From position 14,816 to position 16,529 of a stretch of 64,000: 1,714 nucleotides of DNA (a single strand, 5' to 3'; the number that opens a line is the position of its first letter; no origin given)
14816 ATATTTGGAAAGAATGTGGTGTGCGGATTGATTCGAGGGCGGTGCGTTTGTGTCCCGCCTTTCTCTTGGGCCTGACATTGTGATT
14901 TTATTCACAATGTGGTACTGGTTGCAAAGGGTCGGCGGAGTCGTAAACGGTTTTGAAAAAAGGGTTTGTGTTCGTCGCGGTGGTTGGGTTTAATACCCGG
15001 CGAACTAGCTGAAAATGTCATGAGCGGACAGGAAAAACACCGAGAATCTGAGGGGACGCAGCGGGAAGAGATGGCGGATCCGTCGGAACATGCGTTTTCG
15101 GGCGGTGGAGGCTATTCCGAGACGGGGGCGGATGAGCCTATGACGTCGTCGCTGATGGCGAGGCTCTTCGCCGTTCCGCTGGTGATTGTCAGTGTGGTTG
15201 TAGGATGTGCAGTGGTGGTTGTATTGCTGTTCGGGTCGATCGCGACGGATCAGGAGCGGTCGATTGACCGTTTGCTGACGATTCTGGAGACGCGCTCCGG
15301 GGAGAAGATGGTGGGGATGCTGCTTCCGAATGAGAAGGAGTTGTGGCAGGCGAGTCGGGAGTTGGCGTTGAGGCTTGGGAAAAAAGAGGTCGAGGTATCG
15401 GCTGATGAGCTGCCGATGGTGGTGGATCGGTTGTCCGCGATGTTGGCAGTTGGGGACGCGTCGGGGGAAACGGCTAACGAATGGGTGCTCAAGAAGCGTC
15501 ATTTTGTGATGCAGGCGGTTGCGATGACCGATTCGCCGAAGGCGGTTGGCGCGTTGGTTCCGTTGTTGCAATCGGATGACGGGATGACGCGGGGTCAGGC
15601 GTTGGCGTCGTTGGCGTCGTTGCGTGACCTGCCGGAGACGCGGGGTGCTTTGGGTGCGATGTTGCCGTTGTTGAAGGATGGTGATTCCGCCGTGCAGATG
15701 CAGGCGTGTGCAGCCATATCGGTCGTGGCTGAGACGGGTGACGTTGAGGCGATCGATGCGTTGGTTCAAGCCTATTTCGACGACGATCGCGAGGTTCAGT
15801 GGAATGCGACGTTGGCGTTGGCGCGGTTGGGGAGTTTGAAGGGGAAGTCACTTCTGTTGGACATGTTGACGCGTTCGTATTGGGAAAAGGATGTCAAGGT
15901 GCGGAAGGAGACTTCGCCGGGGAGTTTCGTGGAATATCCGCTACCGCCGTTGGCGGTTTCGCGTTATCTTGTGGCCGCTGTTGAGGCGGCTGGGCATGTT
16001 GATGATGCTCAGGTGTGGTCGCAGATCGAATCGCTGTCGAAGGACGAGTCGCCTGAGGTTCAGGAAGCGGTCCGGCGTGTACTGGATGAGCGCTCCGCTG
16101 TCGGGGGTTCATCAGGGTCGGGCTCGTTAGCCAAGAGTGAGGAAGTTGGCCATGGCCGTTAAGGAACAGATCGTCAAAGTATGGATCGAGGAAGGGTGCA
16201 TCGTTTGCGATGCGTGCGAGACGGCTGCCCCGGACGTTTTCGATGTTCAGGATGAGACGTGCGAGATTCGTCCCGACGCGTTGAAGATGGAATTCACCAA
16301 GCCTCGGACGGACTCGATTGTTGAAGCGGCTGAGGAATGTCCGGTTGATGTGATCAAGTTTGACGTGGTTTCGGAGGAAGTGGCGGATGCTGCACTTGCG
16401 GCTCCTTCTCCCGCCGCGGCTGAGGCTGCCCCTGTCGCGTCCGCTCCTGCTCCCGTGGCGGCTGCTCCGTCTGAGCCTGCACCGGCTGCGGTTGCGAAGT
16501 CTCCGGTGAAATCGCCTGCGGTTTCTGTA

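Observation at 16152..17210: Rieske subunit fused to an N-terminal ferredoxin-like domain with an internal twin-arginine motif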

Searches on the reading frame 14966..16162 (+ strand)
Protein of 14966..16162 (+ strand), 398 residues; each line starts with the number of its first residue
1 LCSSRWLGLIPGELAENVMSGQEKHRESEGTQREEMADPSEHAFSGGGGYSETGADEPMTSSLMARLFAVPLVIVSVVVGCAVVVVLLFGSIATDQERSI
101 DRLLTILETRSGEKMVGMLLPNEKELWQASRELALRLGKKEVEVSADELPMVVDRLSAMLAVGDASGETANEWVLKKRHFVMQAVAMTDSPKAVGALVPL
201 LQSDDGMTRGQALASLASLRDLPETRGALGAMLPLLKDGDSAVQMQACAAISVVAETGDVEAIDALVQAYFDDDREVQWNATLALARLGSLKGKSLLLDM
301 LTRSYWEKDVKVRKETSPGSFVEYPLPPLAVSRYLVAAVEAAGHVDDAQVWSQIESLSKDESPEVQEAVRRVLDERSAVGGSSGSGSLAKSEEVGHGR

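Call 3: search_protein_families(library=pfam, proteins=[window:14966-16162:+], max_evalue=0.01)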
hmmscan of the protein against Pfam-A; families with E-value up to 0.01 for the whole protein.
window:14966-16162:+ (398 aa): 6 families
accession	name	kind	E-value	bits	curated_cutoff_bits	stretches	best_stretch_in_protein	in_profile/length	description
PF13646.12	HEAT_2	-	5.8e-18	65.4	27.7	2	233-304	5-74/88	HEAT repeats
PF02985.28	HEAT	-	7.6e-07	29.3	23.5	0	230-256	3-29/31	HEAT repeat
PF13513.12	HEAT_EZ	-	4.4e-06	27.5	27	0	212-252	10-53/55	HEAT-like repeat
PF00514.29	Arm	-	1.2e-05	25.7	20.6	0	227-252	12-37/41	Armadillo/beta-catenin-like repeat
PF03130.22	HEAT_PBS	-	0.00039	21.1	20.9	0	248-270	3-25/27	PBS lyase HEAT-like repeat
PF12717.13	Cnd1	-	0.0046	17.5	26.4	0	203-258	32-89/162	non-SMC mitotic condensation complex subunit 1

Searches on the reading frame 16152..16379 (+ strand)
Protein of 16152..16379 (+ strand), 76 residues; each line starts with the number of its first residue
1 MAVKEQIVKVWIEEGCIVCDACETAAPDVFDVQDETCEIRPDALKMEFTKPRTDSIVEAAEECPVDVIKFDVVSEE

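Call 38: search_solved_structures(query=window:16152-16379:+, max_evalue=10, show_alignments=3)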
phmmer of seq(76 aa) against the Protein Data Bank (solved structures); distinct sequences matched with E-value up to 10: 19.
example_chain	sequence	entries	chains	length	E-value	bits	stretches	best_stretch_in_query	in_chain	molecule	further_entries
1iqz_A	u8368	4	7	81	3.6e-05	27.3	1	13-70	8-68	Ferredoxin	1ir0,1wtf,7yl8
2z8q_A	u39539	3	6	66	0.0049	20.5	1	13-70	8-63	Ferredoxin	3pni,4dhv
1rof_A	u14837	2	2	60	0.014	19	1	14-69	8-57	FERREDOXIN | FERREDOXIN(A)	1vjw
8rja_F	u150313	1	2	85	0.022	18.4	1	6-50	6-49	NAD(P)H-quinone oxidoreductase subunit I, chloroplastic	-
1siz_A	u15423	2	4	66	0.1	16.3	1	13-70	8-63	Ferredoxin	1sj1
3eun_A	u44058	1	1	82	0.14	15.8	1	11-73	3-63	Ferredoxin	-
1f2g_A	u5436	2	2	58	0.16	15.7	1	12-68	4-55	FERREDOXIN II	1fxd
3exy_A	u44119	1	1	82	0.23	15.2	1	11-73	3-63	Ferredoxin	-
9y6s_8w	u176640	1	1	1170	0.32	14.7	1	10-38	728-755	Cilia- and flagella-associated protein 251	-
1blu_A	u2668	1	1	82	0.39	14.4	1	11-73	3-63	FERREDOXIN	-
1dax_A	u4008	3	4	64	0.44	14.3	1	13-70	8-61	FERREDOXIN I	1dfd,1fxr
7f4v_aC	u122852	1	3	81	1.4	12.7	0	14-30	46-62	Photosystem I iron-sulfur center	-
9e0j_K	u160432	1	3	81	1.6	12.5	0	14-30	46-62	Photosystem I iron-sulfur center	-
8ys5_D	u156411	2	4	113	3.8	11.3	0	6-29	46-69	2-oxoglutarate:acceptor oxidoreductase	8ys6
6igz_C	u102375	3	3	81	5.5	10.8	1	6-30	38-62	PsaC | Photosystem I iron-sulfur center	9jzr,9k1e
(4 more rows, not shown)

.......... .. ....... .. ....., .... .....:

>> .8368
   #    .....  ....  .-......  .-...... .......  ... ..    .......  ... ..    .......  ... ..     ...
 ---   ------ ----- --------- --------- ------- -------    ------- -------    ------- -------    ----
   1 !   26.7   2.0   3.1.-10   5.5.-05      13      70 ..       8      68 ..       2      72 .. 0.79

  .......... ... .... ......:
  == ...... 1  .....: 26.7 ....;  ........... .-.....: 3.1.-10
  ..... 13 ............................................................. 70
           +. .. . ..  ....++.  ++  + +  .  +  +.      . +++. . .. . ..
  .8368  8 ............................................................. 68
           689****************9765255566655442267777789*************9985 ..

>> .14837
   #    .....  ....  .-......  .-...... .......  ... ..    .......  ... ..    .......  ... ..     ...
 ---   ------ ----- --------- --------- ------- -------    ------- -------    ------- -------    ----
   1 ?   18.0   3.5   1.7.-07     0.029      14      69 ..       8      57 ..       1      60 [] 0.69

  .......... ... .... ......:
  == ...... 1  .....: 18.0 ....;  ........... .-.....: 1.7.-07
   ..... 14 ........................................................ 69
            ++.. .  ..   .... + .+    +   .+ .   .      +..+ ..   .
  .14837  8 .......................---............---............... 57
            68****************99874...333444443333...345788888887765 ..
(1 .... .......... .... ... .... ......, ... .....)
